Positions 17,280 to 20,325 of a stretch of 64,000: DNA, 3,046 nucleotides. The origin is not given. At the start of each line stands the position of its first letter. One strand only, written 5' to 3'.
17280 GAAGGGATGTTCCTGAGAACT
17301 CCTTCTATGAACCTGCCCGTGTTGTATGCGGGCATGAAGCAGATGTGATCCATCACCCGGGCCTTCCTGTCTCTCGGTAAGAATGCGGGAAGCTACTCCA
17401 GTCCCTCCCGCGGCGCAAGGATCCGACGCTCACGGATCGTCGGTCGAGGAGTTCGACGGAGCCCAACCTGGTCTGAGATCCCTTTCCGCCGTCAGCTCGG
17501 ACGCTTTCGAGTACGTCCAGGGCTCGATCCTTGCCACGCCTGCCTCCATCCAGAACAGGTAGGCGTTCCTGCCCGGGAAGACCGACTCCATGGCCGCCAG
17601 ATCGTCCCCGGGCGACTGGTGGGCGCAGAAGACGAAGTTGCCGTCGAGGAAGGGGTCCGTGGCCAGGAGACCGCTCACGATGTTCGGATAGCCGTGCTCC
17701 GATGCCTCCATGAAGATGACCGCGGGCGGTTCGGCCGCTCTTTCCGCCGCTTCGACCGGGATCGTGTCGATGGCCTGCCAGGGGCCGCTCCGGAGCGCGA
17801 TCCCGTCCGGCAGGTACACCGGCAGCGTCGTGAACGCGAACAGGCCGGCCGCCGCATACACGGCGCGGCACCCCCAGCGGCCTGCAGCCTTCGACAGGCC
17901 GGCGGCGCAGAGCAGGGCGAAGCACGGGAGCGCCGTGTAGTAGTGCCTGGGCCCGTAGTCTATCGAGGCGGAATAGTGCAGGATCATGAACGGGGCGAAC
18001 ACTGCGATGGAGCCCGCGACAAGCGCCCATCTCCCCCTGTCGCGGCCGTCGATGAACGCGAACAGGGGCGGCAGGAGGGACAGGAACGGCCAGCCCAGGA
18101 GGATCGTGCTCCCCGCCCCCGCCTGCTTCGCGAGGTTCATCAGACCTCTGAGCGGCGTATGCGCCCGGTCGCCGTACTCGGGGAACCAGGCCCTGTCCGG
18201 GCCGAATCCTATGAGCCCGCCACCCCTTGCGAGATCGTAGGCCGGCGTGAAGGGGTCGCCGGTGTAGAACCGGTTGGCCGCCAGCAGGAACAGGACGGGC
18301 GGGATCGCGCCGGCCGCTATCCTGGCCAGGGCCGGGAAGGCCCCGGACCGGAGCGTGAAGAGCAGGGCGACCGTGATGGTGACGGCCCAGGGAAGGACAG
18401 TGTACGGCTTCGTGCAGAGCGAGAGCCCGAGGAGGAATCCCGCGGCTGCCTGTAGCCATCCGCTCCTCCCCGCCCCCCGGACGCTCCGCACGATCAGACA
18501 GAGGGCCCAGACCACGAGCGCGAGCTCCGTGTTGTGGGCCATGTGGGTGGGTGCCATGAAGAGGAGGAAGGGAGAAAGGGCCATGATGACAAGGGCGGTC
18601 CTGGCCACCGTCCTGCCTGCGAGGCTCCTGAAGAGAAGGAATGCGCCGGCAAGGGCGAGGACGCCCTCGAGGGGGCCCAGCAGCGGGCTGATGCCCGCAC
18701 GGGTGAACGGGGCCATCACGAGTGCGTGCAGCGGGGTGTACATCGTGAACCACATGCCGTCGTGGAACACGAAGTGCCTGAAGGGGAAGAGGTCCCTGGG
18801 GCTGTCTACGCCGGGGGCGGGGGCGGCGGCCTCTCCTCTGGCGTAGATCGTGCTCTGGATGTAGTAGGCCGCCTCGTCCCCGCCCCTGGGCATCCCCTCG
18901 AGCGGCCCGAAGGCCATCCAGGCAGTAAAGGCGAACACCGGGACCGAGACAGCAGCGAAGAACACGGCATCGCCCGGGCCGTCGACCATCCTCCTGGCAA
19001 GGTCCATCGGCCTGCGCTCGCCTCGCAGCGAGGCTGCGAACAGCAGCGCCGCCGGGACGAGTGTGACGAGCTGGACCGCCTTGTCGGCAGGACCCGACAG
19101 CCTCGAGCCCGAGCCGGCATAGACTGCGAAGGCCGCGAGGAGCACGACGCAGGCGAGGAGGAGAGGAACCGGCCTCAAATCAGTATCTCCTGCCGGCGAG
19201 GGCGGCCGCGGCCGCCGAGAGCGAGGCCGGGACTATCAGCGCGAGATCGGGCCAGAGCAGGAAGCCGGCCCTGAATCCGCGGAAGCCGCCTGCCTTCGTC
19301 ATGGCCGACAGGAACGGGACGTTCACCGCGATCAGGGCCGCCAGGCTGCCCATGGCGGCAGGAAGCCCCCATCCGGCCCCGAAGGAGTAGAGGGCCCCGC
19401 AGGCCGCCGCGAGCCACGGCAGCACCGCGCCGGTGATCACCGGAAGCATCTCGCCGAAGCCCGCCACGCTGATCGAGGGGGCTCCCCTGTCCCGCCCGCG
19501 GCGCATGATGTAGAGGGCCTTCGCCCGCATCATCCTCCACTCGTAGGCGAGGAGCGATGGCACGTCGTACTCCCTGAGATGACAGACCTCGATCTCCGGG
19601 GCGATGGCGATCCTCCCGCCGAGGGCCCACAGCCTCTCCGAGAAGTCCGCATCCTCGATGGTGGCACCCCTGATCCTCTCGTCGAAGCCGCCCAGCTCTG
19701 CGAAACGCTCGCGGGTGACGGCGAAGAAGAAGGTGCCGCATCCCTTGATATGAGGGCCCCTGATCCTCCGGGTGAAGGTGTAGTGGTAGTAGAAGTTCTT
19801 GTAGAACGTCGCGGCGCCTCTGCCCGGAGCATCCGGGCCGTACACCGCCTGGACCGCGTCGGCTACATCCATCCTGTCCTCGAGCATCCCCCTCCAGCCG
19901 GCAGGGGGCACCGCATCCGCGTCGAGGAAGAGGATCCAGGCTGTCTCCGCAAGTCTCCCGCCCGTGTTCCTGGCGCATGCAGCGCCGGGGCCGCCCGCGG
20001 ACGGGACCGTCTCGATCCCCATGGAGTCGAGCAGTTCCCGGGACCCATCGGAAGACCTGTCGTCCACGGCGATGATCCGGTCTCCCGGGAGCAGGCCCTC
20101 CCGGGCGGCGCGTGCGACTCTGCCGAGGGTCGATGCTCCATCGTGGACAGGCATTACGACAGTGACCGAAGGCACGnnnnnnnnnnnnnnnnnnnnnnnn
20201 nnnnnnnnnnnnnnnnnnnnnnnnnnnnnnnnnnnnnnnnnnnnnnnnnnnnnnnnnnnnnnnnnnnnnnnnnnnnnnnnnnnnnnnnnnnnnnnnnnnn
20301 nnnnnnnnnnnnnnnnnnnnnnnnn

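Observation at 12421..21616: Three cobalamin-dependent radical SAM enzymes interleaved with three GT2 synthases and a GT-C transferase: a compact tailoring locus whose product is not obvious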

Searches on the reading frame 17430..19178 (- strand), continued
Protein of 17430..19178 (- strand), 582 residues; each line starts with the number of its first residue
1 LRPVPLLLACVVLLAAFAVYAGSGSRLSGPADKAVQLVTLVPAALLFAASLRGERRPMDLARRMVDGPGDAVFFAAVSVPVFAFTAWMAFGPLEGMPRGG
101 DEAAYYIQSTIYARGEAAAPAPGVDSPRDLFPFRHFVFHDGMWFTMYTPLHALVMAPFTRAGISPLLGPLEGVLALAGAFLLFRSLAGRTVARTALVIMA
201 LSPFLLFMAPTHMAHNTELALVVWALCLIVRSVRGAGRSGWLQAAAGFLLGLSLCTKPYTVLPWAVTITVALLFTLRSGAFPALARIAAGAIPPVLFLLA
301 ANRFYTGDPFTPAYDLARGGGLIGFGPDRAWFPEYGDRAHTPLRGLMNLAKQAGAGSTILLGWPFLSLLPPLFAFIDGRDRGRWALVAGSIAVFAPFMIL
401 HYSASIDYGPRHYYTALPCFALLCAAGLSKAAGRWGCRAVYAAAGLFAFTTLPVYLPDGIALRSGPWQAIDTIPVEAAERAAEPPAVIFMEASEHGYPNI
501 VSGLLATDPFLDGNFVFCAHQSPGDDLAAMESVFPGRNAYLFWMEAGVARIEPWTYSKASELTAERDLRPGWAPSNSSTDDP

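Call 60: predict_structure(alignment_id=A2)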
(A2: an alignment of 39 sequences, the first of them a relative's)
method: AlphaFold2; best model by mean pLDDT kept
length: 582 residues; sequences in the alignment: 39
mean_pLDDT: 88.6   pTM: 0.90
mean pLDDT of the five models: 88.6, 88.5, 87.9, 87.6, 87.0
residues with pLDDT >= 90: 376; 70-90: 154; 50-70: 42; < 50: 10
segments of 3 or more residues with pLDDT < 50: 576-582
pLDDT, mean of each block of 10 residues (from residue 1): 90 97 89 92 95 85 93 98 97 87 94 97 88 88 94 98 97 98 95 97 95 95 97 81 98 92 93 93 97 98 95 79 71 61 84 82 89 86 89 85 57 90 95 90 93 91 70 91 96 66 88 94 94 96 88 96 80 49 30
secondary structure, 60 per line:
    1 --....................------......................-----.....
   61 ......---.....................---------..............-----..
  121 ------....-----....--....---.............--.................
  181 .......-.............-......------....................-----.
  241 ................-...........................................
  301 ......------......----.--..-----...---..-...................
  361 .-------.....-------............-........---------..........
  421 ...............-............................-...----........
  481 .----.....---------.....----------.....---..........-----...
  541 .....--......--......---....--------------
elements in order: H3-22 H29-50 H56-66 H70-90 H100-113 H127-130 E136-139 E142-145 H149-161 H164-187 H189-201 H203-208 H215-234 H240-256 H258-306 H313-318 H342-361 H369-373 H381-392 H394-400 H411-435 H437-464 H473-481 E486-490 H500-504 E515-519 H523-532 E538-545 E548-553 H556-561 H565-568

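Call 62: search_protein_families(library=pfam, proteins=[L101:11698-12462:-, L101:14622-15419:+, L101:15829-16929:+, L101:16929-18365:+, L101:19015-20508:+, L119:14069-15523:+, L119:16142-17305:+, L119:17242-18552:-], max_evalue=0.0001)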
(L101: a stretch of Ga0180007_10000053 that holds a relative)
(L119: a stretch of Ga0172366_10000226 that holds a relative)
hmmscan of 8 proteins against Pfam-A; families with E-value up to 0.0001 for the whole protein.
L101:11698-12462:- (254 aa): 6 families
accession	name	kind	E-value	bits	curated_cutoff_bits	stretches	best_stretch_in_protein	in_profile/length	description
PF08241.18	Methyltransf_11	-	4.2e-15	56.6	21.2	1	35-131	1-95/95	Methyltransferase domain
PF13489.12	Methyltransf_23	-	7.4e-14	52.2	27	1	26-183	18-159/164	Methyltransferase domain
PF13649.12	Methyltransf_25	-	2.6e-12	47.7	27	1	34-127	1-97/97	Methyltransferase domain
PF13847.12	Methyltransf_31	-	2.7e-11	43.8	27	1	31-143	4-120/145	Methyltransferase domain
PF01209.24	Ubie_methyltran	-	2.8e-10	40.4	20.1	1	27-136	44-156/233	ubiE/COQ5 methyltransferase family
PF08242.18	Methyltransf_12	-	2.6e-09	38.1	30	1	35-129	1-98/98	Methyltransferase domain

L101:14622-15419:+ (265 aa): 0 families

L101:15829-16929:+ (366 aa): 2 families
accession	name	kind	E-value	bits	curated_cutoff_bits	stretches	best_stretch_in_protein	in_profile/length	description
PF01855.24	POR_N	-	5.8e-50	170.6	27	1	29-199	2-171/231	Pyruvate flavodoxin/ferredoxin oxidoreductase, thiamine diP-bdg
PF17147.9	PFOR_II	-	7.9e-20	71.6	27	1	259-354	1-102/102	Pyruvate:ferredoxin oxidoreductase core domain II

L101:16929-18365:+ (478 aa): 2 families
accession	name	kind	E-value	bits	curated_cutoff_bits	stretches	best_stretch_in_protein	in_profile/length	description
PF01558.24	POR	-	1.4e-35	123.4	27.4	1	308-471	1-172/173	Pyruvate ferredoxin/flavodoxin oxidoreductase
PF02775.26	TPP_enzyme_C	-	3.6e-20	72.7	21.9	1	69-220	20-151/151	Thiamine pyrophosphate enzyme, C-terminal TPP binding domain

L101:19015-20508:+ (497 aa): 2 families
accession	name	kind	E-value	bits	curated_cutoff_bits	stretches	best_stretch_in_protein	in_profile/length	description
PF04055.27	Radical_SAM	-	6.8e-25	88.6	29.5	1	212-373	1-162/166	Radical SAM superfamily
PF02310.24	B12-binding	-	2.4e-14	53.7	32.1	1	24-147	13-120/121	B12 binding domain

L119:14069-15523:+ (484 aa): 1 family
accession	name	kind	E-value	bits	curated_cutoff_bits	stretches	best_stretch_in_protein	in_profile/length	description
PF01594.21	AI-2E_transport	-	4e-48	164.7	34.3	1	148-468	8-320/327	AI-2E family transporter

L119:16142-17305:+ (387 aa): 0 families

L119:17242-18552:- (436 aa): 1 family
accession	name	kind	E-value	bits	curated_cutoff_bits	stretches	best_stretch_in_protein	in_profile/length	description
PF02321.23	OEP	-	5e-55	186.7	22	2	246-431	4-187/187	Outer membrane efflux protein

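Call 63: fold_search(model_id=the predicted structure, library=pdb)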
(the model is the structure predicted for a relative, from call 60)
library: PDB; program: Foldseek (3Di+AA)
matches with E <= 10: 280; with E <= 0.001: 19
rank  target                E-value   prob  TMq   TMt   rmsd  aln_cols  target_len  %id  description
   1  5f15                  6.2e-06  1.00  0.52  0.56   6.3       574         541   12  Crystal Structure of ArnT from Cupriavidus metallidurans bound to Undecaprenyl phosphate (released 2016-02-17)
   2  7oci_F                1.3e-05  1.00  0.45  0.42  11.3       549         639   13  Cryo-EM structure of yeast Ost6p containing oligosaccharyltransferase complex (released 2022-02-16)
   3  3waj                  7.0e-05  1.00  0.40  0.31  15.5       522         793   14  Crystal structure of the Archaeoglobus fulgidus oligosaccharyltransferase (O29867_ARCFU) complex with Zn and sulfate (released 2013-10-30)
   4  5ezm                  9.8e-05  1.00  0.51  0.55   6.4       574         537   12  Crystal Structure of ArnT from Cupriavidus metallidurans in the apo state (released 2016-02-17)
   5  3wak                  1.2e-04  1.00  0.41  0.30  11.9       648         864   12  Crystal structure of the Archaeoglobus fulgidus oligosaccharyltransferase (O29867_ARCFU) in the apo form (released 2013-10-30)
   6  8age_A                1.3e-04  1.00  0.45  0.41   9.2       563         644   11  Structure of yeast oligosaccharylransferase complex with acceptor peptide bound (released 2022-12-07)
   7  5gmy_A                1.9e-04  1.00  0.44  0.32  13.3       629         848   13  Crystal structure of the Archaeoglobus fulgidus oligosaccharyltransferase (O29867_ARCFU) tethered with an acceptor pep (released 2017-02-01)
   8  8agb_A                2.3e-04  1.00  0.41  0.38  12.8       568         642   11  Structure of yeast oligosaccharylransferase complex with lipid-linked oligosaccharide bound (released 2022-12-07)
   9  6s7o_A                2.5e-04  1.00  0.43  0.39  12.0       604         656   12  Cryo-EM structure of human oligosaccharyltransferase complex OST-A (released 2019-12-18)
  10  8agc_A                2.6e-04  1.00  0.47  0.40  11.3       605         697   10  Structure of yeast oligosaccharylransferase complex with lipid-linked oligosaccharide and non-acceptor peptide bound (released 2022-12-07)
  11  6ftg_5                2.6e-04  1.00  0.46  0.42  13.7       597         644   11  Subtomogram average of OST-containing ribosome-translocon complexes from canine rough microsomal membranes (released 2018-03-21)
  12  7e9s_A                2.9e-04  1.00  0.42  0.30  15.0       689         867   12  Archaeal oligosaccharyltransferase AglB from Archaeoglobus fulgidus in complex with an inhibitory peptide and a dolich (released 2021-09-08)
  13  9s6u_A                3.0e-04  1.00  0.46  0.48   7.4       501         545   14  Ternary cryo-EM structure of human ALG9 with Dol25-PP-GlcNAc2Man8, Dol25-P-Man and Fab (released 2026-03-18)
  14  6ezn_F                5.2e-04  1.00  0.44  0.40  12.8       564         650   12  Cryo-EM structure of the yeast oligosaccharyltransferase (OST) complex (released 2018-01-17)
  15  9n9j_I                5.9e-04  1.00  0.39  0.34  16.8       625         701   12  Structure of a GRP94 folding intermediate engaged with a CCDC134- and FKBP11-bound secretory translocon (released 2025-11-19)
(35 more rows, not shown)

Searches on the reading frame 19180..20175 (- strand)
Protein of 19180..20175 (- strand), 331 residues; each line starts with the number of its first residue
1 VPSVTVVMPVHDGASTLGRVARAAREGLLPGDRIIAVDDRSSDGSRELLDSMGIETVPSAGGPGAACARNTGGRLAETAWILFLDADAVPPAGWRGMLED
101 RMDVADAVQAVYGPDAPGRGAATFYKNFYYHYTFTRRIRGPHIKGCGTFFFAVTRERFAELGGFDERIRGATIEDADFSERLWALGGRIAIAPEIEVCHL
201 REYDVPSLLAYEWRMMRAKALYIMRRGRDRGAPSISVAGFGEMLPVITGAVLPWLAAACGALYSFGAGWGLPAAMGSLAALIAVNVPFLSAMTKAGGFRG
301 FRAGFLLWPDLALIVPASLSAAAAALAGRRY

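Call 4: search_protein_families(library=pfam, proteins=[window:19180-20175:-], max_evalue=0.01)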
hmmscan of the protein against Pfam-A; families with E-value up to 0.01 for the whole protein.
window:19180-20175:- (331 aa): 7 families
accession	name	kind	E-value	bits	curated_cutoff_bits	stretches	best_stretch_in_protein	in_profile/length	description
PF00535.33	Glycos_transf_2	-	3.6e-17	63.3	23.3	1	5-158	1-164/168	Glycosyl transferase family 2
PF10111.15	Glyco_tranf_2_2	-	7.4e-08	32.6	27.3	1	152-185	169-202/276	Glycosyltransferase like family 2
PF13641.12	Glyco_tranf_2_3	-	1.9e-07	31.8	27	1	2-214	1-223/230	Glycosyltransferase like family 2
PF13632.12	Glyco_trans_2_3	-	3.5e-07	30.7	27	1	80-250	1-153/198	Glycosyl transferase family group 2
PF02709.20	Glyco_transf_7C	-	4.8e-05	23.3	23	1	149-194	22-67/78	N-terminal domain of galactosyltransferase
PF13506.12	Glyco_transf_21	-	0.0024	17.8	21.7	1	75-196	28-152/174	Glycosyl transferase family 21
PF17820.7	PDZ_6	-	0.0053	16.9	27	0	23-42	11-30/54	PDZ domain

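Call 5: search_protein_families(library=ncbifam, proteins=[window:19180-20175:-], max_evalue=0.01)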
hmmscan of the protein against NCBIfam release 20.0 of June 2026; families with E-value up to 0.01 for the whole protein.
window:19180-20175:- (331 aa): 10 families
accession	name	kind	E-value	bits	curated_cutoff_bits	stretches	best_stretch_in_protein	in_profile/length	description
TIGR03965.1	mycofact_glyco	equivalog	2.6e-21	76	280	2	2-102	74-179/467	mycofactocin biosynthesis glycosyltransferase MftF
TIGR04283.1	glyco_like_mftF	equivalog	1.3e-17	64.2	182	1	5-226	2-212/221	TIGR04283 family arsenosugar biosynthesis glycosyltransferase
NF041875.1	EPS_EpsD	equivalog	1.8e-10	40.8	370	1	4-202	1-209/325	exopolysaccharide biosynthesis glycosyltransferase EpsD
TIGR03469.1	HpnB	hypoth_equivalog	2.2e-05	23.7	379.25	0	2-48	44-91/386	hopene-associated glycosyltransferase HpnB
NF047683.1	TeichurnBiosyTuaG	equivalog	3.2e-05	23.7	400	1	2-88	6-97/252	teichuronic acid biosynthesis protein TuaG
NF007482.0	PRK10073.1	equivalog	0.00034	19.7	423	1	2-92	6-101/334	glycosyltransferase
TIGR01556.1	rhamnosyltran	subfamily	0.0015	17.7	200.55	1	32-199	22-200/281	rhamnosyltransferase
TIGR03937.1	PgaC_IcaA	equivalog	0.0015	17.6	422.3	1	2-90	45-138/407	poly-beta-1,6-N-acetyl-D-glucosamine synthase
TIGR04182.1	glyco_TIGR04182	equivalog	0.0024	17.3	325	1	4-89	2-84/293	S-layer glycoprotein N-glycosyltransferase AglJ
NF038299.1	EPS_HpsN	equivalog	0.0051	15.8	425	0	114-202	139-223/317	hormogonium polysaccharide biosynthesis glycosyltransferase HpsN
